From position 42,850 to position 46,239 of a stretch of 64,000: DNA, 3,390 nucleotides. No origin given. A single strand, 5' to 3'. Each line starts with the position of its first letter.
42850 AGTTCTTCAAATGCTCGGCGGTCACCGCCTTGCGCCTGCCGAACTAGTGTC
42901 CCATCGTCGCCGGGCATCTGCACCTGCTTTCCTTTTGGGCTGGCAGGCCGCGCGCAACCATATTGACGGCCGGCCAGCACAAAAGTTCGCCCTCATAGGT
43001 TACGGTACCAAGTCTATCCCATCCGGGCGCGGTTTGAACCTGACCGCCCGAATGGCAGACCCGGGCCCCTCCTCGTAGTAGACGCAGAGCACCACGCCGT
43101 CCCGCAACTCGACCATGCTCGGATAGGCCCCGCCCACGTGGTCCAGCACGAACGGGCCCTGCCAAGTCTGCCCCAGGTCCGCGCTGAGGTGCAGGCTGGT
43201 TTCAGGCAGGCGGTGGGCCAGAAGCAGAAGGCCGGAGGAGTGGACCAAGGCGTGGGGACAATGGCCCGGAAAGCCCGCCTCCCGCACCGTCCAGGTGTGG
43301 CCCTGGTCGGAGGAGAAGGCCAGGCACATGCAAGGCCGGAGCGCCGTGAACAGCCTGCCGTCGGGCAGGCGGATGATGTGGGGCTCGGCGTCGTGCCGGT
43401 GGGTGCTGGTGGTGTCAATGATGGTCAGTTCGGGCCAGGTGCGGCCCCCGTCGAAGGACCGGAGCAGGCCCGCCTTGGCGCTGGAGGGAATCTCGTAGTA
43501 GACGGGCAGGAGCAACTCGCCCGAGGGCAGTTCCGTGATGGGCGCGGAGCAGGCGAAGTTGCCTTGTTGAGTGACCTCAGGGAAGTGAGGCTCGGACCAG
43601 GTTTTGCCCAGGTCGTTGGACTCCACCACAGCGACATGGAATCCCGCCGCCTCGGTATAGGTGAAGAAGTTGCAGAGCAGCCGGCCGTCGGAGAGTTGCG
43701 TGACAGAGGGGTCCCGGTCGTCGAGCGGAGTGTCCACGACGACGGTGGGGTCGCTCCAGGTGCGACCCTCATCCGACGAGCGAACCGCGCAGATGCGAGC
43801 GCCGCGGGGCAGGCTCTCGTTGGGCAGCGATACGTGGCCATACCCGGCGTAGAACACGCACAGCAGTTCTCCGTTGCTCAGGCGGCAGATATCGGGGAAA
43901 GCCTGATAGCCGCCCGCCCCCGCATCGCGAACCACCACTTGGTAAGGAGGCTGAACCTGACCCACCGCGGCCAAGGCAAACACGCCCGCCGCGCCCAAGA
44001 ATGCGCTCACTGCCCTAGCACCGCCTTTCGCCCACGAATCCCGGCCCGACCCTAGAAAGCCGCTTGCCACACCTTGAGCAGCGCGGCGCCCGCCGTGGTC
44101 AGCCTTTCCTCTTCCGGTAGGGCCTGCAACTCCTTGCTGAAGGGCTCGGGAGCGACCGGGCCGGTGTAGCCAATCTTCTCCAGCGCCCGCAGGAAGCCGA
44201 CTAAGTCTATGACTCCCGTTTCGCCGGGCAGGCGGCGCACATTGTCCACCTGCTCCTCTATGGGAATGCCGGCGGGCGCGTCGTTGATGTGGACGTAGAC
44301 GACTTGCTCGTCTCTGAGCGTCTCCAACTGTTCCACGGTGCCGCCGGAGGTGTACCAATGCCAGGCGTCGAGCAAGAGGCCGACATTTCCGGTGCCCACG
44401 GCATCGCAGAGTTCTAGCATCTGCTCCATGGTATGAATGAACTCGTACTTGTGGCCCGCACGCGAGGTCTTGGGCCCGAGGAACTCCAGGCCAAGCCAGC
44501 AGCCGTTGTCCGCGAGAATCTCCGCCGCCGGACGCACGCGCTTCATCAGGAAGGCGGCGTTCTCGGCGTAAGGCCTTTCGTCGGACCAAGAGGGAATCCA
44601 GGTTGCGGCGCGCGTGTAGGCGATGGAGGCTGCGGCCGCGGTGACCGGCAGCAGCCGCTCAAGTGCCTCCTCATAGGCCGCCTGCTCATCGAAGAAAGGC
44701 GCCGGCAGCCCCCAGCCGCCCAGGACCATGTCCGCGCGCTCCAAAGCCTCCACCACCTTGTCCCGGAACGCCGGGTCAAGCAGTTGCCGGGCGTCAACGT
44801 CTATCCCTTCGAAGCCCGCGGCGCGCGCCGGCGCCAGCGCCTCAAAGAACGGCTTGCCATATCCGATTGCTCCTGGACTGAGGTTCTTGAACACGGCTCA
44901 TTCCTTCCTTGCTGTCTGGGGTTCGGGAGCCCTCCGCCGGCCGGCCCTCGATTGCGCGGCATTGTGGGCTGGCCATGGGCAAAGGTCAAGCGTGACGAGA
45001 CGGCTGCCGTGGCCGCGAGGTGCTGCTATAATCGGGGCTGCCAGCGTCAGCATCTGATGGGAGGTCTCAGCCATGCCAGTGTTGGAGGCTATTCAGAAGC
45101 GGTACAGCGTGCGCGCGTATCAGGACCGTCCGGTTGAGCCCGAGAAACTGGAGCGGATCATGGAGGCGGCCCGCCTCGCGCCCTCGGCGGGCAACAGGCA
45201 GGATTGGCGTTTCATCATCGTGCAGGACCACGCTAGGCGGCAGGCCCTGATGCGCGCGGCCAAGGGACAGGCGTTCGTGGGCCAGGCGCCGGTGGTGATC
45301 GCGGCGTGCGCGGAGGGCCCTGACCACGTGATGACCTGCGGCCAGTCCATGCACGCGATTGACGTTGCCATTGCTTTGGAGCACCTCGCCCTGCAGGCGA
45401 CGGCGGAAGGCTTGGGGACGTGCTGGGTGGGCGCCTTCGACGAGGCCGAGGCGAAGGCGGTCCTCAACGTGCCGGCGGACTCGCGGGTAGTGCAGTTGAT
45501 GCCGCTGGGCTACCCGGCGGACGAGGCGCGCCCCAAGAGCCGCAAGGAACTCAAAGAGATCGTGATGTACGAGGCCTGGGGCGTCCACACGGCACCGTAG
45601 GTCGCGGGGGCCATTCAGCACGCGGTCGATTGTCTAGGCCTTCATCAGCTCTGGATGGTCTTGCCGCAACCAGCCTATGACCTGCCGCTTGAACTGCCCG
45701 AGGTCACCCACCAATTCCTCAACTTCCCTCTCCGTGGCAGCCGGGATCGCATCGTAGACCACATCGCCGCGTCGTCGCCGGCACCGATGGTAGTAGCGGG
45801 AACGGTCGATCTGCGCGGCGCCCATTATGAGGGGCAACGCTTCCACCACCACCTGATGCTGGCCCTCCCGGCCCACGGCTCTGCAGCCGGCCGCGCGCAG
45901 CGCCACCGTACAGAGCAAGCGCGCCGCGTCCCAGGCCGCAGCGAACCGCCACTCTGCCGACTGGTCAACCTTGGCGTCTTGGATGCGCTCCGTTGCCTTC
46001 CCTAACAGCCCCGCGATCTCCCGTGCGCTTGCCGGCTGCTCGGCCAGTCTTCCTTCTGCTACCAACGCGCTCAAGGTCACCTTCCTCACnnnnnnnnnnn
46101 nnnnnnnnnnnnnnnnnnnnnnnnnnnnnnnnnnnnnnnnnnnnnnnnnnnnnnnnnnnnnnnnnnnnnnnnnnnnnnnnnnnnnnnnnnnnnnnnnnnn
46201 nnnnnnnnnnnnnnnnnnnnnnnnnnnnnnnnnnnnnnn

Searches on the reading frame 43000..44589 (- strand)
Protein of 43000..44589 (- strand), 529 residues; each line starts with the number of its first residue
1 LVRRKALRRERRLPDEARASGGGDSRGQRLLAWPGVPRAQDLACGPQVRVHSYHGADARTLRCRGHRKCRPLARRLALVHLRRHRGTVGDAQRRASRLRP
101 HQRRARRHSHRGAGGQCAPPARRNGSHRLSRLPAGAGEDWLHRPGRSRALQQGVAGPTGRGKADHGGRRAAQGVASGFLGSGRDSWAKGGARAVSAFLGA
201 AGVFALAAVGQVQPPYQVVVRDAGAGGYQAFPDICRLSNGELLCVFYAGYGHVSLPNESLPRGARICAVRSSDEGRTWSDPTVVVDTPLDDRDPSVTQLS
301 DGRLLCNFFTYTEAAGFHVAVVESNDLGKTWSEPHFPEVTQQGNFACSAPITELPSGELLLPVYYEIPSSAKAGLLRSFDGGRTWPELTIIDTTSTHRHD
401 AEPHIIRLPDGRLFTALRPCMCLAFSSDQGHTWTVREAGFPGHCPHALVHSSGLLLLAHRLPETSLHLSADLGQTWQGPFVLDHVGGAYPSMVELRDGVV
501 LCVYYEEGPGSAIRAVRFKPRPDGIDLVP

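Call 7: search_protein_families(library=pfam, proteins=[window:43000-44589:-], max_evalue=0.01)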
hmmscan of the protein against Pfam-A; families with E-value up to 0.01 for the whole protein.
window:43000-44589:- (529 aa): 3 families
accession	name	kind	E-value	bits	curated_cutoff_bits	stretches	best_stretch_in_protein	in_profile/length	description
PF13088.12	BNR_2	-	2.1e-22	80.2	31.4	1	312-500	75-275/277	BNR repeat-like domain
PF02012.26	BNR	-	4.1e-08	32.5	27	0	377-385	2-10/12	BNR/Asp-box repeat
PF12217.14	End_beta_propel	-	0.0067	15.8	24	0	317-336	43-62/367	Catalytic beta propeller domain of bacteriophage endosialidase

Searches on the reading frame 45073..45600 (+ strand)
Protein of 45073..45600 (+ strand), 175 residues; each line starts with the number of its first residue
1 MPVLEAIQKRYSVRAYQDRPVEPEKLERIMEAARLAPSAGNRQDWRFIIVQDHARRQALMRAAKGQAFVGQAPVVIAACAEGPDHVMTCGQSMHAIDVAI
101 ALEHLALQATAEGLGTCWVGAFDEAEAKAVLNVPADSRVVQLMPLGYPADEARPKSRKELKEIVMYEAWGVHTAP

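Call 7: search_protein_families(library=pfam, proteins=[window:45073-45600:+], max_evalue=0.01)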
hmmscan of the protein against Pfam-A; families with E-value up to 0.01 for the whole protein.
window:45073-45600:+ (175 aa): 2 families
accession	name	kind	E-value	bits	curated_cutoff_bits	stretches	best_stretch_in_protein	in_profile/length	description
PF00881.29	Nitroreductase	-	3.6e-31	109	23.5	2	7-64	1-58/167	Nitroreductase family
PF14512.11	TM1586_NiRdase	-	3.3e-25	89.4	27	3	101-167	87-152/215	Putative TM nitroreductase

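Call 18: find_encoding_contigs(protein=window:45073-45600:+, flank=10000, max_places=6)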
Protein window:45073-45600:+ (175 aa): no gene with exactly this product is on record in the collection.

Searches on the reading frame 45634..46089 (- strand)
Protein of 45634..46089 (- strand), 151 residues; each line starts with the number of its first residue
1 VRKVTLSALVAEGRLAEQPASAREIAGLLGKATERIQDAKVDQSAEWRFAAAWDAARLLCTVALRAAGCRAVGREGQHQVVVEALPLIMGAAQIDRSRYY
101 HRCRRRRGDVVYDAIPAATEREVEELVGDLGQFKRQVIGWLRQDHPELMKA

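Call 7: search_protein_families(library=pfam, proteins=[window:45634-46089:-], max_evalue=0.01)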
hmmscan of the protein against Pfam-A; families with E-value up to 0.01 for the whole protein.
window:45634-46089:- (151 aa): 0 families

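Call 47: search_protein_families(library=pfam, proteins=[window:45634-46089:-], max_evalue=10)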
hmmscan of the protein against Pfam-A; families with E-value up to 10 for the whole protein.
window:45634-46089:- (151 aa): 0 families

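Call 65: search_solved_structures(query=window:45634-46089:-, max_evalue=10)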
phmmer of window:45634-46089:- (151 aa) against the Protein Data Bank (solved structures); distinct sequences matched with E-value up to 10: 6.
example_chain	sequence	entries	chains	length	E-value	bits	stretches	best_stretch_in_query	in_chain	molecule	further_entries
5mpq_A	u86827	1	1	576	0.54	13.5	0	8-50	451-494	Transglycosylase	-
5o1j_A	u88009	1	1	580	0.55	13.5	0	8-50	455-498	Putative soluble lytic murein transglycosylase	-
5o2n_A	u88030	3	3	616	0.57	13.4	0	8-50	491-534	Transglycosylase | Putative soluble lytic murein transglycosylase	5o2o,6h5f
6fpn_B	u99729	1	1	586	0.59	13.4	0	8-50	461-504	Putative soluble lytic murein transglycosylase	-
5o24_A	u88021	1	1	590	0.6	13.3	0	8-50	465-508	Transglycosylase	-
5o29_A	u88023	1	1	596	0.62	13.3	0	8-50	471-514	Transglycosylase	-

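Call 75: predict_structure(protein=window:45634-46089:-)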
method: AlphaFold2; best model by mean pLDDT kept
length: 151 residues; sequences in the alignment: 1
mean_pLDDT: 73.9   pTM: 0.71
mean pLDDT of the five models: 73.9, 72.2, 52.0, 51.6, 44.1
residues with pLDDT >= 90: 26; 70-90: 70; 50-70: 40; < 50: 15
segments of 3 or more residues with pLDDT < 50: 104-106, 109-111
pLDDT, mean of each block of 10 residues (from residue 1): 62 78 93 92 80 85 85 56 57 58 48 56 84 89 88 58
secondary structure, 60 per line:
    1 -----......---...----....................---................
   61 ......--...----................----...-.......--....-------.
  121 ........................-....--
elements in order: H6-11 E15-17 H22-41 H45-66 E69-71 H76-91 E103-106 E109-112 H120-144 H146-149

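Call 77: fold_search(model_id=the predicted structure, library=pdb)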
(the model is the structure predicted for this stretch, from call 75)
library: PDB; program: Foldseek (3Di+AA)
matches with E <= 10: 294; with E <= 0.001: 0
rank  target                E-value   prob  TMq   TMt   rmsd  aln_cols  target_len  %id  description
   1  2hsb                  1.5e-01  0.98  0.46  0.55   8.3       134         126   13  Crystal structure of a hepn domain containing protein (af_0298) from archaeoglobus fulgidus at 1.95 A resolution (released 2006-08-15)
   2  3o10_A                2.4e-01  0.96  0.48  0.52   8.1       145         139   14  Crystal structure of the HEPN domain from human sacsin (released 2011-03-30)
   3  3o10_C                3.3e-01  0.92  0.47  0.51   8.3       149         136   12  Crystal structure of the HEPN domain from human sacsin (released 2011-03-30)
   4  3o10_D                3.4e-01  0.91  0.46  0.50   8.4       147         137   12  Crystal structure of the HEPN domain from human sacsin (released 2011-03-30)
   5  4k6j_A                4.2e-01  0.25  0.27  0.11  12.8       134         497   16  Human cohesin inhibitor WapL (released 2013-06-19)
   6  2jx0_MODEL_1_A        1.1e+00  0.25  0.35  0.39   9.2       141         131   11  The paxillin-binding domain (PBD) of G Protein Coupled Receptor (GPCR)-kinase (GRK) interacting protein 1 (GIT (released 2008-04-29)
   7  1ufb_A                1.1e+00  0.60  0.41  0.48   8.7       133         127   16  Crystal structure of TT1696 from Thermus thermophilus HB8 (released 2003-11-28)
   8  9f5x_2D               1.1e+00  0.35  0.37  0.23  11.1       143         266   10  Structure of the Chlamydomonas reinhardtii respiratory supercomplex I1 III2 IV2 (released 2025-03-12)
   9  8sji_B                1.2e+00  0.54  0.38  0.49   7.1       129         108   11  Apo Structure of Computationally Designed Homotrimer TP1 (released 2023-07-05)
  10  8oyx_A                1.4e+00  0.21  0.26  0.18  15.9       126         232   16  De novo designed soluble GPCR-like fold GLF_18 (released 2023-10-18)
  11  6iuh_A                1.5e+00  0.41  0.41  0.48   9.6       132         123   12  Crystal structure of GIT1 PBD domain in complex with Liprin-alpha2 (released 2019-02-20)
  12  8sjh_B                1.5e+00  0.38  0.38  0.48   7.4       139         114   11  Zn-Bound Structure of Computationally Designed Homotrimer TP1 (released 2023-07-05)
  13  4k0d_B                1.5e+00  0.12  0.28  0.29  14.2       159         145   17  Periplasmic sensor domain of sensor histidine kinase, Adeh_2942 (released 2013-06-12)
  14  3ph7_D                1.5e+00  0.09  0.22  0.12  15.4       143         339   13  Crystal structure of Plasmodium vivax putative polyprenyl pyrophosphate synthase in complex with geranylgeranyl diphos (released 2010-11-17)
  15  1wol                  1.5e+00  0.66  0.46  0.56   7.1       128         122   17  Crystal Structure of ST0689, an archaeal HEPN homologue (released 2005-11-22)
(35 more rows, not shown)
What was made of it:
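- On HEPN-MNT (type VII) toxin-antitoxin pair: Fold: the top Foldseek hits are HEPN domains (prob 0.98) but with E 0.15 and TM 0.46-0.55 (call 77).
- Closest known: HepT/MntA. Same: The partner model's best structural matches are HEPN domains (call 77).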
